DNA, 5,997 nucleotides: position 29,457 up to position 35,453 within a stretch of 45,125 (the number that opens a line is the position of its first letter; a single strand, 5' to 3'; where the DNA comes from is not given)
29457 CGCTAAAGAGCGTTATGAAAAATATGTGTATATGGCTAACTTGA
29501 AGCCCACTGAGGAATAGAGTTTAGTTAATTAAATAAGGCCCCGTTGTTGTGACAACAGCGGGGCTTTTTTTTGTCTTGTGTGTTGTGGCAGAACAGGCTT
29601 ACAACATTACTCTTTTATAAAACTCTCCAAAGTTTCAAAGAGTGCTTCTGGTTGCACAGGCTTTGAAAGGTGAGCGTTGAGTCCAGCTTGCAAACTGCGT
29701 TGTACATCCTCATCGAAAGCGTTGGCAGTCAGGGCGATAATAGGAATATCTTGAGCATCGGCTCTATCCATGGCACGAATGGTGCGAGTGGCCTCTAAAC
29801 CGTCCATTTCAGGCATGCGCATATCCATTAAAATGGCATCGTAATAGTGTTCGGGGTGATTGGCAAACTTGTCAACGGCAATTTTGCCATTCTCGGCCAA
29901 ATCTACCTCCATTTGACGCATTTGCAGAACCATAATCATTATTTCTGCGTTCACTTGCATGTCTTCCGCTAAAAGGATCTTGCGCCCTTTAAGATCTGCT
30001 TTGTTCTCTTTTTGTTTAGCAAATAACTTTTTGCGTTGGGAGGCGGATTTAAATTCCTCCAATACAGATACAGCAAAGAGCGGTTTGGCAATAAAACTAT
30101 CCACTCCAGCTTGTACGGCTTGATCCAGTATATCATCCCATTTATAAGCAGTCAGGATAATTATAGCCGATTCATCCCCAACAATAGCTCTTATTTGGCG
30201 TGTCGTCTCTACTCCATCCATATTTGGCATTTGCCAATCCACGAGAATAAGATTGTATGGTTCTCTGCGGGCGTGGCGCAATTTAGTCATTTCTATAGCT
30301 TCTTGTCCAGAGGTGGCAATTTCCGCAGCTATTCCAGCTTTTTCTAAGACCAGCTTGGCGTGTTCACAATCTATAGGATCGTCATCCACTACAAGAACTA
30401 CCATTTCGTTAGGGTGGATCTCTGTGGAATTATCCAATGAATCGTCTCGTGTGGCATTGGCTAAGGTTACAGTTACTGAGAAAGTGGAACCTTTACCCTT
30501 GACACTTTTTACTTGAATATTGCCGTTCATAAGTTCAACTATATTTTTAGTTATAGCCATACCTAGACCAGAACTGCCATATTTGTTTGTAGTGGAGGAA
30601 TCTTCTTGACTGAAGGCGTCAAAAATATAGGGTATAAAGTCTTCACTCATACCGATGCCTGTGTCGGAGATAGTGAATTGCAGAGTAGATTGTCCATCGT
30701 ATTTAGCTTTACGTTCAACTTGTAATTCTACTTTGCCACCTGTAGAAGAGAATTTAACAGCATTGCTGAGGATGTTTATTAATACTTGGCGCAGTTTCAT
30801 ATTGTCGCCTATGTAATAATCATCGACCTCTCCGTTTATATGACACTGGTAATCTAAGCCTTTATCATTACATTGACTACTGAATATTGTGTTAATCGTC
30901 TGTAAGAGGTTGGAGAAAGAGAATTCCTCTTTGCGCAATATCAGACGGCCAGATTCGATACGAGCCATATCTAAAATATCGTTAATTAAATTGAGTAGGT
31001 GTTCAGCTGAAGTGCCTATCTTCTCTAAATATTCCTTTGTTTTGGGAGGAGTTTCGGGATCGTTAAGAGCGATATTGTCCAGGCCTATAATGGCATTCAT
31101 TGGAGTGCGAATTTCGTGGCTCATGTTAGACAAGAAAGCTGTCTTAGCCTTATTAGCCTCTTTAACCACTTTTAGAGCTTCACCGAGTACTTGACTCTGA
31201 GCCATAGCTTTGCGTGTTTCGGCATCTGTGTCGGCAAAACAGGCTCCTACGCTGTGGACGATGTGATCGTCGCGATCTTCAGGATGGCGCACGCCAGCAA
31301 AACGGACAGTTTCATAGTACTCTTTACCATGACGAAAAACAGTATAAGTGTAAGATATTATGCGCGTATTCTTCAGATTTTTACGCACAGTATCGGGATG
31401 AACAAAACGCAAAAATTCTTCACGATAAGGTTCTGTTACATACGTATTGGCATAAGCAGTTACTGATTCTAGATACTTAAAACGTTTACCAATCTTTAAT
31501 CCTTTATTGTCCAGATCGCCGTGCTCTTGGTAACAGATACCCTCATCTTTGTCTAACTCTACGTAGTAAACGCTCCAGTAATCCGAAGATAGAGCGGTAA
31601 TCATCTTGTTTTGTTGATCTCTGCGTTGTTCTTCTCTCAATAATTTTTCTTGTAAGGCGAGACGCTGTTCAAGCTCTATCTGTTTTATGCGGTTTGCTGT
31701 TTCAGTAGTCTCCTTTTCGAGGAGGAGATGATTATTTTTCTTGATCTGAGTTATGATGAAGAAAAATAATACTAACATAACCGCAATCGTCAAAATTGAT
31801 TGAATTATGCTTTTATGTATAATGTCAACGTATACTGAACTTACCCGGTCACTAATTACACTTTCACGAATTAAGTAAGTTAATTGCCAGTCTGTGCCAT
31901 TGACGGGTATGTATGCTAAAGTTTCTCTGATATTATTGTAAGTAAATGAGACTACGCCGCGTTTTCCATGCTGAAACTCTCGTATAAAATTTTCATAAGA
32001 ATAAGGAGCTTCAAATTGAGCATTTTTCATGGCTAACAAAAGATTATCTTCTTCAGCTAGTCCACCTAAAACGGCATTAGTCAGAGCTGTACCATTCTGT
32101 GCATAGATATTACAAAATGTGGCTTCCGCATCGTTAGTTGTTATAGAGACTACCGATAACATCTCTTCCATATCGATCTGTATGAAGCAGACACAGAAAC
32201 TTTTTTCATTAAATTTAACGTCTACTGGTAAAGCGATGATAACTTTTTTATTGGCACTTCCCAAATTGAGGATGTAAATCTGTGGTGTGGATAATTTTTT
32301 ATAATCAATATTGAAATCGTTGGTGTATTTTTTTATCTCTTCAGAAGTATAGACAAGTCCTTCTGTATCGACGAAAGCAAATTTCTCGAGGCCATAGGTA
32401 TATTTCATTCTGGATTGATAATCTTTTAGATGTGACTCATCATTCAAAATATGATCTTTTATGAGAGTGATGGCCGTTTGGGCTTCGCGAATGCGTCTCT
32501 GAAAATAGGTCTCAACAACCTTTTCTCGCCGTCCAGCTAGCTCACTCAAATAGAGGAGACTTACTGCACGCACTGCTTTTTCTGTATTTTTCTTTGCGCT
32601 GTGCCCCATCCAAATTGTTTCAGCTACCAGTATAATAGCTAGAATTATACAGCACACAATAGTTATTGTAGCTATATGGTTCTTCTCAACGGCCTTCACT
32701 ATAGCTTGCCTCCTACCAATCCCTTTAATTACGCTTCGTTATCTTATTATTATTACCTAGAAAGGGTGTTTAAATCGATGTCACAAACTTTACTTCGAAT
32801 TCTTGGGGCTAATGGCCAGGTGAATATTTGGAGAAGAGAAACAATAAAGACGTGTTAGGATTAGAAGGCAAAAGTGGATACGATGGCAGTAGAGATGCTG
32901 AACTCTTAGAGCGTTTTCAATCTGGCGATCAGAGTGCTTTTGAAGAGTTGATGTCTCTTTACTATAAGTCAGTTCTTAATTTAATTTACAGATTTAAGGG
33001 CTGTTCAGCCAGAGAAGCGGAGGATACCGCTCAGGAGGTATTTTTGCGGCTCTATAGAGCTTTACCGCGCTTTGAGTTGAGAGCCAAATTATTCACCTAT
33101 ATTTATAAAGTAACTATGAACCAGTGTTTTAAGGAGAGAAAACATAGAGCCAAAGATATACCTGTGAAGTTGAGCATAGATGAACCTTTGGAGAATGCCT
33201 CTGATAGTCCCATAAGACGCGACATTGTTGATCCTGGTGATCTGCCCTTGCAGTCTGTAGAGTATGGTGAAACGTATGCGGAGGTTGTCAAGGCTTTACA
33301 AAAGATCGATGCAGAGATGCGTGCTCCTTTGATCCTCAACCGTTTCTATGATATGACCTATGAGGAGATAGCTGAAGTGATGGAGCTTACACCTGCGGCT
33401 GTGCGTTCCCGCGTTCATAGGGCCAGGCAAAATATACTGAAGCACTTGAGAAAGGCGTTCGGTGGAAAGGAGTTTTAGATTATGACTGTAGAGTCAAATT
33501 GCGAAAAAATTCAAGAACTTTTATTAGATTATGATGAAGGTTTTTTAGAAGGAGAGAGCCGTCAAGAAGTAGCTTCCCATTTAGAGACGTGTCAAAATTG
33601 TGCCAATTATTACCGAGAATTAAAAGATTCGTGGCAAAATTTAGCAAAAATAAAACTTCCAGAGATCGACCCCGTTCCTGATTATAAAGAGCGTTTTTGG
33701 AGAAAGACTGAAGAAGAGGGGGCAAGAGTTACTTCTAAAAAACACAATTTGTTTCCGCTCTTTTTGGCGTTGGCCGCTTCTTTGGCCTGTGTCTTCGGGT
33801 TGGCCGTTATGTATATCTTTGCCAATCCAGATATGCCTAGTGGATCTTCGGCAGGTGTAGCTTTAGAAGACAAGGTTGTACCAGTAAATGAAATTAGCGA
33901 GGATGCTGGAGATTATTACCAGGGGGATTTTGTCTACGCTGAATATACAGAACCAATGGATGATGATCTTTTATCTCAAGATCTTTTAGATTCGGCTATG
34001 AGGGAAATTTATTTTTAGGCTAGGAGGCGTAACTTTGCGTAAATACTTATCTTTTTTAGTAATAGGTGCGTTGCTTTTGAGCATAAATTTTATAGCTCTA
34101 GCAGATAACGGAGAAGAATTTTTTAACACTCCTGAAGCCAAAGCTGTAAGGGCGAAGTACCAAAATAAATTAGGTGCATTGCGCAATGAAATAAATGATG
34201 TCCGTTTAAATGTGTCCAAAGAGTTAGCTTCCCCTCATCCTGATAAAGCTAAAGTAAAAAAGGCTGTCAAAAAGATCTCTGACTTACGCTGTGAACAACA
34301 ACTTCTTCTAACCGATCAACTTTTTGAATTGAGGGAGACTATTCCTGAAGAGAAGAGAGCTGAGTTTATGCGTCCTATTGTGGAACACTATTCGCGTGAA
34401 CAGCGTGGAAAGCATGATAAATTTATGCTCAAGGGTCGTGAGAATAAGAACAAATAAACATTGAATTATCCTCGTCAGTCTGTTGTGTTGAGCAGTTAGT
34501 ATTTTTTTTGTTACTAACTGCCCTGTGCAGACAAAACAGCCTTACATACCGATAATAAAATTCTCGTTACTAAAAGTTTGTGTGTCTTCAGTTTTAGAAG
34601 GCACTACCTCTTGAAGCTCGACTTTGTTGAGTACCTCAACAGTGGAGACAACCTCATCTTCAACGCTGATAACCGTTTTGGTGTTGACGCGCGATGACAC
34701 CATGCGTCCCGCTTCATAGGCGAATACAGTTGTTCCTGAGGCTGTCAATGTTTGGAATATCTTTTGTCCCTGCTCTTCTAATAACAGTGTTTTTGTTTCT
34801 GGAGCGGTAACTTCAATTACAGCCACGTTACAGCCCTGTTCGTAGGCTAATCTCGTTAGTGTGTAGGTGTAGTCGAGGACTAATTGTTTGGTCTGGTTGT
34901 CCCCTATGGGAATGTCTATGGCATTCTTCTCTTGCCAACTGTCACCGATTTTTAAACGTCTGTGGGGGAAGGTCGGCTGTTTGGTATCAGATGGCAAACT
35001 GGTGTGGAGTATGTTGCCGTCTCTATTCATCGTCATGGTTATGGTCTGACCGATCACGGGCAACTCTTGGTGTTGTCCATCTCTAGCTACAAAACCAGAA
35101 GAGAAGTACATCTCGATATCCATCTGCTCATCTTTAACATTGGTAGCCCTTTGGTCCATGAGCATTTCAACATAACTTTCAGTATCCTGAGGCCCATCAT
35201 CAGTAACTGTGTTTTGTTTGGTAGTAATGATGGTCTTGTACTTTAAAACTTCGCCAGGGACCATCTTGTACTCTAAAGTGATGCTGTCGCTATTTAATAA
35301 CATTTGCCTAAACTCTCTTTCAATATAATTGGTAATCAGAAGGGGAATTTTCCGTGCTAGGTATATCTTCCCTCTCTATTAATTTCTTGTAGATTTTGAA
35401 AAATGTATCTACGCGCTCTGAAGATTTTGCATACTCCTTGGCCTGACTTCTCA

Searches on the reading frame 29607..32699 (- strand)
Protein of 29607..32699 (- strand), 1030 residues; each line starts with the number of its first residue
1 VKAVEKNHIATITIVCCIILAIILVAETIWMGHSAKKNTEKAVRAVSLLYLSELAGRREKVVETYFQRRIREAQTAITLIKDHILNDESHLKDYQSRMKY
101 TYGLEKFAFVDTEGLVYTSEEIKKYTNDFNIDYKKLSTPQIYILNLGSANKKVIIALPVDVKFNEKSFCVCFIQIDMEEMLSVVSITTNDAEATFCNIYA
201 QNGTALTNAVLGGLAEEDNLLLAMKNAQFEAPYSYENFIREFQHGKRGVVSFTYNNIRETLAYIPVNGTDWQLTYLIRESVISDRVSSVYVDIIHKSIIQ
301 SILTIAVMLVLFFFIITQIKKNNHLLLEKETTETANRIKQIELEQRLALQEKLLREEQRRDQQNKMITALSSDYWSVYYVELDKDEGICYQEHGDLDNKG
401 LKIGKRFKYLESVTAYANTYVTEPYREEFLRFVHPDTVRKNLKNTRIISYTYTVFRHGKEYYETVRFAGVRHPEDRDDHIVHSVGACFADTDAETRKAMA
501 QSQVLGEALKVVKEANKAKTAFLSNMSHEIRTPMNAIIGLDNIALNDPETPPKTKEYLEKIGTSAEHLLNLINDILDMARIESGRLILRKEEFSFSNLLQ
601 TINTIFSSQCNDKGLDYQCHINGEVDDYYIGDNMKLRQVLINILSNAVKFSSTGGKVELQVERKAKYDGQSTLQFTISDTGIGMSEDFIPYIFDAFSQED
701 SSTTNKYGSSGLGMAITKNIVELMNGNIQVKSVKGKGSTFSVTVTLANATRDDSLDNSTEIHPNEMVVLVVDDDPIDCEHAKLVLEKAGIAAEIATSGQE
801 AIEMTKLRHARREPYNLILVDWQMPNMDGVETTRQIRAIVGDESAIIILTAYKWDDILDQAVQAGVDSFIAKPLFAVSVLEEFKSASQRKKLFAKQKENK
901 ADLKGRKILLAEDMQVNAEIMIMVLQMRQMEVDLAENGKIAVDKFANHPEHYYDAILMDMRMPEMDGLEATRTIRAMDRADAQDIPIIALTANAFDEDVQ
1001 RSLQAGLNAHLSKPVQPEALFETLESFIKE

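Call 8: search_protein_families(library=pfam, proteins=[window:29607-32699:-], max_evalue=0.001)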
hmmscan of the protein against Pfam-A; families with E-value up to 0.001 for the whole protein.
window:29607-32699:- (1030 aa): 4 families
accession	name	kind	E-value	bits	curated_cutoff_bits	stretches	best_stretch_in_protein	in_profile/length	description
PF00072.30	Response_reg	-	1.5e-46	157.6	30.2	2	908-1024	1-110/111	Response regulator receiver domain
PF02518.31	HATPase_c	-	6.5e-28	97.8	26.4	1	631-746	1-109/111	Histidine kinase-, DNA gyrase B-, and HSP90-like ATPase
PF00512.31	HisKA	-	3.9e-19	68.9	26.9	1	518-584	1-66/66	His Kinase A (phospho-acceptor) domain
PF13589.12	HATPase_c_3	-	0.00017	22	25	1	636-716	3-79/137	Histidine kinase-, DNA gyrase B-, and HSP90-like ATPase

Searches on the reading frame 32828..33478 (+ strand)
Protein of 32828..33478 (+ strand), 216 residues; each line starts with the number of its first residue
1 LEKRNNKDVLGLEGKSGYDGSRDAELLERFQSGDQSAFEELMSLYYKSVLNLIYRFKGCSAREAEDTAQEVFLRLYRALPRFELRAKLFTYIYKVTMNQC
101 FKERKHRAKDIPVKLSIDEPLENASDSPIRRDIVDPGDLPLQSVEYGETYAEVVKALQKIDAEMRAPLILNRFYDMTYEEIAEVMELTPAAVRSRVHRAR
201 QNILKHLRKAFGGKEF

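Call 40: search_protein_families(library=pfam, proteins=[window:32828-33478:+], max_evalue=0.001)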
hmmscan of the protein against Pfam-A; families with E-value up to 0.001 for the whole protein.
window:32828-33478:+ (216 aa): 4 families
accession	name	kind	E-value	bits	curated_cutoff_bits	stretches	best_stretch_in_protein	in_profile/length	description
PF08281.18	Sigma70_r4_2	-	3.7e-14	52.5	25.7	1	152-202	3-53/54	Sigma-70, region 4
PF04542.20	Sigma70_r2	-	8.8e-12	45.1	24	1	42-107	2-68/71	Sigma-70 region 2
PF07638.17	Sigma70_ECF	-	2.2e-08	34.7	21.1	1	24-208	5-184/185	ECF sigma factor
PF04545.22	Sigma70_r4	-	9.1e-08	31.9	24.1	1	156-202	1-47/50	Sigma-70, region 4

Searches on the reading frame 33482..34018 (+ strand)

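Call 40: search_protein_families(library=pfam, proteins=[window:33482-34018:+], max_evalue=0.001)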
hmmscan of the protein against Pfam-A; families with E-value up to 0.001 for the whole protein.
window:33482-34018:+ (178 aa): 2 families
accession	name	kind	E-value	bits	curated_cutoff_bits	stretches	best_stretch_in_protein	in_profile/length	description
PF13490.11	zf-HC2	-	6.4e-06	26.6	22.2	1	7-41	1-35/35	Putative zinc-finger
PF11859.13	DUF3379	-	0.00014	21.6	33.2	1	28-118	19-104/232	Protein of unknown function (DUF3379)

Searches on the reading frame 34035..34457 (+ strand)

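Call 40: search_protein_families(library=pfam, proteins=[window:34035-34457:+], max_evalue=0.001)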
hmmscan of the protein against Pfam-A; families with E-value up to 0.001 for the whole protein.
window:34035-34457:+ (140 aa): 1 family
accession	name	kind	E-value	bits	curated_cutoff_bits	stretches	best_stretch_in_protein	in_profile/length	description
PF13801.11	Metal_resist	-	8e-10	39.4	29.2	1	36-109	51-124/125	Heavy-metal resistance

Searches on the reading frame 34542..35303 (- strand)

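Call 40: search_protein_families(library=pfam, proteins=[window:34542-35303:-], max_evalue=0.001)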
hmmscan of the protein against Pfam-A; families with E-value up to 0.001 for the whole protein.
window:34542-35303:- (253 aa): 1 family
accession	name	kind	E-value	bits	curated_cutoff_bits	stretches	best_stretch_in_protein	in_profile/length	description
PF19777.4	DUF6263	-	0.00063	19.9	26.7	0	112-151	112-145/196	Family of unknown function (DUF6263)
